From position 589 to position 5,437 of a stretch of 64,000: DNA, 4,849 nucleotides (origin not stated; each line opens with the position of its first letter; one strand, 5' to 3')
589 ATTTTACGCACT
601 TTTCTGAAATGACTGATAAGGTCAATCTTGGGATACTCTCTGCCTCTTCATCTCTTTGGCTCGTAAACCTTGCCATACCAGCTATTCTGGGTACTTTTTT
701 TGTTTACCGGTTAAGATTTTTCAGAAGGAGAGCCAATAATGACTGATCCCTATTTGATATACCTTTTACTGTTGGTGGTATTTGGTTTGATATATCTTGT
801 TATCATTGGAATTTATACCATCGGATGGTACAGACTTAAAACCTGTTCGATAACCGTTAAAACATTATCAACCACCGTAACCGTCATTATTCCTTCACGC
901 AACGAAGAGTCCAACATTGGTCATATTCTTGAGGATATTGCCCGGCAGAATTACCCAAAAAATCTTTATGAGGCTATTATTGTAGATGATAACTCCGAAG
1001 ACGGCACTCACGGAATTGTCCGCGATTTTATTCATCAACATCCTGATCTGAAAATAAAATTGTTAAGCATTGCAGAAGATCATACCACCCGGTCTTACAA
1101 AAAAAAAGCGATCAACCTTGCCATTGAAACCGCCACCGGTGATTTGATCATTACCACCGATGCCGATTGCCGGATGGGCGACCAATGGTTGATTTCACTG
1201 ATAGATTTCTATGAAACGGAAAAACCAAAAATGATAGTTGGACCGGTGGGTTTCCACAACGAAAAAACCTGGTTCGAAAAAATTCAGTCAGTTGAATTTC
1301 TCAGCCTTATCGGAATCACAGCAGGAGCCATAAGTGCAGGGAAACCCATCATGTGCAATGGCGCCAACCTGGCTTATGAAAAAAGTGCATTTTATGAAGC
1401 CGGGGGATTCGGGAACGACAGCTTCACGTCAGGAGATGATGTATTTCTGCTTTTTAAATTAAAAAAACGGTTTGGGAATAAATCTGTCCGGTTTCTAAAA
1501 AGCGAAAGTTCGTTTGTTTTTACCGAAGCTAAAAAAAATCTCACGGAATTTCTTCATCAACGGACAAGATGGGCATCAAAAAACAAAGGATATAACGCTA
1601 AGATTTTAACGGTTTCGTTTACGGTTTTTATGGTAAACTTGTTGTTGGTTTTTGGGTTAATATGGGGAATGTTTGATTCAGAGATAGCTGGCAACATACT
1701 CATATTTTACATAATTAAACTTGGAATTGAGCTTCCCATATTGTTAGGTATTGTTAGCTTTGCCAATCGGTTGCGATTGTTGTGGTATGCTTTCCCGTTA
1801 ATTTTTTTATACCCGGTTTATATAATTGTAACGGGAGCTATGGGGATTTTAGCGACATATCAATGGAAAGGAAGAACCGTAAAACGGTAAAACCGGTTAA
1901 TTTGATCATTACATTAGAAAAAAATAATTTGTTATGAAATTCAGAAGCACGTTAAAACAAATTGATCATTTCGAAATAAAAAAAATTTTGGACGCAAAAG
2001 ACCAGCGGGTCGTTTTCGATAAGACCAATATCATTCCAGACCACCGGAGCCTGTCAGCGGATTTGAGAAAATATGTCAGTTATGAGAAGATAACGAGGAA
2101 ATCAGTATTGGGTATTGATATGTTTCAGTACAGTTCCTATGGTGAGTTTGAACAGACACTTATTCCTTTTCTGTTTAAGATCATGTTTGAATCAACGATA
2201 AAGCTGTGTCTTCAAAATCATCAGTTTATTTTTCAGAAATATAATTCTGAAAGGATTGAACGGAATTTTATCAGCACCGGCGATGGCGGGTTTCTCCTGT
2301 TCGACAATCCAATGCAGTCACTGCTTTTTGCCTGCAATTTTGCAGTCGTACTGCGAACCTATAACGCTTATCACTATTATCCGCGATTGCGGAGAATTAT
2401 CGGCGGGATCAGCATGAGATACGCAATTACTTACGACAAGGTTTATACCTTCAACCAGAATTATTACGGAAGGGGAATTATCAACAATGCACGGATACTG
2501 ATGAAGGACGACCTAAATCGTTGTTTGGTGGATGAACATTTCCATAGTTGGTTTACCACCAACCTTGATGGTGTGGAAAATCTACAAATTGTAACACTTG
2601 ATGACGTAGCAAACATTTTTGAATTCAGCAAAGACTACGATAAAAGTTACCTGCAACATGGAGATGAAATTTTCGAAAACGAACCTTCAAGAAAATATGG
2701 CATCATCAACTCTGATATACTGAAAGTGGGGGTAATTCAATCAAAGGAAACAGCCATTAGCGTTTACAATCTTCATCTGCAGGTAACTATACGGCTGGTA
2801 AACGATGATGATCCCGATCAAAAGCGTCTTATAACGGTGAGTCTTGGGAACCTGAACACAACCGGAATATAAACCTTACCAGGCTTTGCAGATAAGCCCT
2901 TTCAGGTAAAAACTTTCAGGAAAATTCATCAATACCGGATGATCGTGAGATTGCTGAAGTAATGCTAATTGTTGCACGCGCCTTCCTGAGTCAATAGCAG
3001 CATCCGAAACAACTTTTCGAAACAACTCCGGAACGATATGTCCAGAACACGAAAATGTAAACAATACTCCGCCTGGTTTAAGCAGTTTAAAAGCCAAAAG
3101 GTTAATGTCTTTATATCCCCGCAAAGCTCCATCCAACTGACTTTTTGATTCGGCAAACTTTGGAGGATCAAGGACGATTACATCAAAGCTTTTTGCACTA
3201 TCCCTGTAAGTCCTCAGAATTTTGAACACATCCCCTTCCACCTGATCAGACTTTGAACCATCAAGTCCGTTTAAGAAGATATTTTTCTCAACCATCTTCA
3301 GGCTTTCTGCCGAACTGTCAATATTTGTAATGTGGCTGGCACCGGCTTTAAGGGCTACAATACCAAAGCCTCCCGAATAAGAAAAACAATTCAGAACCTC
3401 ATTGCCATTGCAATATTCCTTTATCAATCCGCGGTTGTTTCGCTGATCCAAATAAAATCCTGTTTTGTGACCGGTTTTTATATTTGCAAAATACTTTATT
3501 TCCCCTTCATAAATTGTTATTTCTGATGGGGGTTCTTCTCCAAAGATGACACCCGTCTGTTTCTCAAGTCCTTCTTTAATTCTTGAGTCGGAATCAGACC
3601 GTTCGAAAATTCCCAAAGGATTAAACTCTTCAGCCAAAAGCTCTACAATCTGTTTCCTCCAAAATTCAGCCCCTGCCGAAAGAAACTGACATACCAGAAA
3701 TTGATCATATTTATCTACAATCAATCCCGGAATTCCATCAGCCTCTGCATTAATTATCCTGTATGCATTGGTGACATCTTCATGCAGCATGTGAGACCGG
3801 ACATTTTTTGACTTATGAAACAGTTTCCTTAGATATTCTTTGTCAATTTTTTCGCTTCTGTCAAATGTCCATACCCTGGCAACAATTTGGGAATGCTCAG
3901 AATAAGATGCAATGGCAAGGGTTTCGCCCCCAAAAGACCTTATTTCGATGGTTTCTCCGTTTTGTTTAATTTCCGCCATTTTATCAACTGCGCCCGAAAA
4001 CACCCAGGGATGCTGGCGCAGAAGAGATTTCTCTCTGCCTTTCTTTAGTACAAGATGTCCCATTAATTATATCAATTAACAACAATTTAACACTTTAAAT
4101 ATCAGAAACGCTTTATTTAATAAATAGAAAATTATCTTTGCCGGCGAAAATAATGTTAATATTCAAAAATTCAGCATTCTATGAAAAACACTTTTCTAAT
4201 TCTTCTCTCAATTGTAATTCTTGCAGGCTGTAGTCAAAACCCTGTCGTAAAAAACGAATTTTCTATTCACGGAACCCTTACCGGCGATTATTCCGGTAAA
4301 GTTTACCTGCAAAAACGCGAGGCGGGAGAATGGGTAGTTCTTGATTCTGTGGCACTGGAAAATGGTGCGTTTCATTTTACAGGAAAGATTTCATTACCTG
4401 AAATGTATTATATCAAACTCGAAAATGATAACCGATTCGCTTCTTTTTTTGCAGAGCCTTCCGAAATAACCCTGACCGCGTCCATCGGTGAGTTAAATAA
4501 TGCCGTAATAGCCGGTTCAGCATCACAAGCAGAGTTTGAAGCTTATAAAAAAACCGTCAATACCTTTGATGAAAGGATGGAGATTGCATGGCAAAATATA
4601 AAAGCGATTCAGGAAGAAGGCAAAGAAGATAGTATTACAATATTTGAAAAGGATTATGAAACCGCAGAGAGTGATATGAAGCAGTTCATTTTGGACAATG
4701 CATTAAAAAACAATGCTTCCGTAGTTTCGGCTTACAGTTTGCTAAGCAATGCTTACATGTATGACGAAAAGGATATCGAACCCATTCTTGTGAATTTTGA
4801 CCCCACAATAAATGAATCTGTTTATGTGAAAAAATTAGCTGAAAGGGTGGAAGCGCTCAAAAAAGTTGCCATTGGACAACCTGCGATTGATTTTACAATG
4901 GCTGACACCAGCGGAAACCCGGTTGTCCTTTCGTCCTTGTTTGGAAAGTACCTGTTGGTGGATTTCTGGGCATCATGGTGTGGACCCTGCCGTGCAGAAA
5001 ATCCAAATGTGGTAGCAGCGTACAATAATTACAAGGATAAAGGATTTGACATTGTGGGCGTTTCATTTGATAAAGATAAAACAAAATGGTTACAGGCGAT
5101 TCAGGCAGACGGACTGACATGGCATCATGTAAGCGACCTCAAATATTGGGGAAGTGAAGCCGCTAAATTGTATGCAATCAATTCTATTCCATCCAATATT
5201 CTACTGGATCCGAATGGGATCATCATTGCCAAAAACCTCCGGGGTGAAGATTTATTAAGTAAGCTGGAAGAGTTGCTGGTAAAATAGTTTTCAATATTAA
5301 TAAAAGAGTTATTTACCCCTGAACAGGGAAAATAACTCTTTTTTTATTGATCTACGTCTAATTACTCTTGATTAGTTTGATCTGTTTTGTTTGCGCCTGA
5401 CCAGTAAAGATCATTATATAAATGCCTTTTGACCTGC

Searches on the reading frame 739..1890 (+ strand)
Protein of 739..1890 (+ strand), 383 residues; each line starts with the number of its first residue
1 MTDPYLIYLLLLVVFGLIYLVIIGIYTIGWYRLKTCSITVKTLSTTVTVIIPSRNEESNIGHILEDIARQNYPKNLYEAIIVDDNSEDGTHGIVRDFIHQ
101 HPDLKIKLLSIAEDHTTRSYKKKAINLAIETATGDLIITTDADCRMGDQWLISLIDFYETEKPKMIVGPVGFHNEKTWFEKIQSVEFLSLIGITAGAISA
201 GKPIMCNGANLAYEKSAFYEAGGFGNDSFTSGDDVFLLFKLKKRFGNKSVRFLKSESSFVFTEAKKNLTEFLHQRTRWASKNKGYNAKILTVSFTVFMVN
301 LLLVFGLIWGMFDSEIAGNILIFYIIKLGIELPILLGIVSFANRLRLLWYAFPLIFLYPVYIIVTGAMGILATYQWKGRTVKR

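Call 102: search_protein_families(library=pfam, proteins=[window:739-1890:+], max_evalue=0.0001)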
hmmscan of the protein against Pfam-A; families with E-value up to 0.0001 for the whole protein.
window:739-1890:+ (383 aa): 5 families
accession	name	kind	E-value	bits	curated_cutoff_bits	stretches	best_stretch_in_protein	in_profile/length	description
PF00535.33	Glycos_transf_2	-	1.2e-24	87.6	23.3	1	48-218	1-164/168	Glycosyl transferase family 2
PF13641.12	Glyco_tranf_2_3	-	1.9e-18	67.8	27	1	47-279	3-228/230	Glycosyltransferase like family 2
PF13632.12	Glyco_trans_2_3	-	7.6e-16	58.9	27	1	137-360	2-194/198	Glycosyl transferase family group 2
PF13506.12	Glyco_transf_21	-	3.5e-08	33.6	21.7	1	109-279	6-173/174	Glycosyl transferase family 21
PF10111.15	Glyco_tranf_2_2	-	3e-06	27.4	27.3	1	48-273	1-227/276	Glycosyltransferase like family 2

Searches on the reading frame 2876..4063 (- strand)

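Call 102: search_protein_families(library=pfam, proteins=[window:2876-4063:-], max_evalue=0.0001)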
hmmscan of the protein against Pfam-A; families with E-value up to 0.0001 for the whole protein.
window:2876-4063:- (395 aa): 5 families
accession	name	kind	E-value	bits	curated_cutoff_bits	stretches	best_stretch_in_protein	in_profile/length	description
PF10672.15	Methyltrans_SAM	-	6.4e-20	72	27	1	176-347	80-247/286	S-adenosylmethionine-dependent methyltransferase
PF17785.7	PUA_3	-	4e-15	55.8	22.6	1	4-67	1-64/64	PUA-like domain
PF03602.21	Cons_hypoth95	-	6.8e-11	42.6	24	1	213-307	35-127/182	Conserved hypothetical protein 95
PF13847.12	Methyltransf_31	-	5.4e-06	26.6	27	1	220-356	4-127/145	Methyltransferase domain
PF09445.16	Methyltransf_15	-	5.1e-05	23.3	22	0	222-302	3-81/165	RNA cap guanine-N2 methyltransferase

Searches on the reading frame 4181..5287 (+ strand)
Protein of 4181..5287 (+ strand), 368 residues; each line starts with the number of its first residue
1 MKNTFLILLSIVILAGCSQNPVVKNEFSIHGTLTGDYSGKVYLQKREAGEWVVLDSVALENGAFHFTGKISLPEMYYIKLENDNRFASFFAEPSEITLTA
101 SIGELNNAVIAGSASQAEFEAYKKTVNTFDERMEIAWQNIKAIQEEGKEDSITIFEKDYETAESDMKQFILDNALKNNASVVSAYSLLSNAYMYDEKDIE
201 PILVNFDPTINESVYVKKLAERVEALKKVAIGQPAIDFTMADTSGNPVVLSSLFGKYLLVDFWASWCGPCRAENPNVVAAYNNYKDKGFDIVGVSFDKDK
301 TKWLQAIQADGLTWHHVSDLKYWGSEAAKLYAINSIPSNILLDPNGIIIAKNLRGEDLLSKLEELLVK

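Call 102: search_protein_families(library=pfam, proteins=[window:4181-5287:+], max_evalue=0.0001)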
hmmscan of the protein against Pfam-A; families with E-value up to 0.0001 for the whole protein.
window:4181-5287:+ (368 aa): 6 families
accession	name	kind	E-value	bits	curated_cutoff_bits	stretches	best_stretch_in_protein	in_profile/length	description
PF13905.12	Thioredoxin_8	-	1.9e-21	76.6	27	1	255-347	1-93/94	Thioredoxin-like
PF00578.27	AhpC-TSA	-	7.8e-21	74.7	26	1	231-349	1-122/124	AhpC/TSA family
PF08534.16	Redoxin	-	1.8e-19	70.4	26.6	1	232-364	3-146/148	Redoxin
PF14289.11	DUF4369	-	1.9e-19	70.4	25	1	27-119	1-91/91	Domain of unknown function (DUF4369)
PF00085.26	Thioredoxin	-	5.8e-09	36.3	23.5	1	256-300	19-62/103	Thioredoxin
PF13098.12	Thioredoxin_2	-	1.6e-06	28.9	27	1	255-353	5-91/104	Thioredoxin-like domain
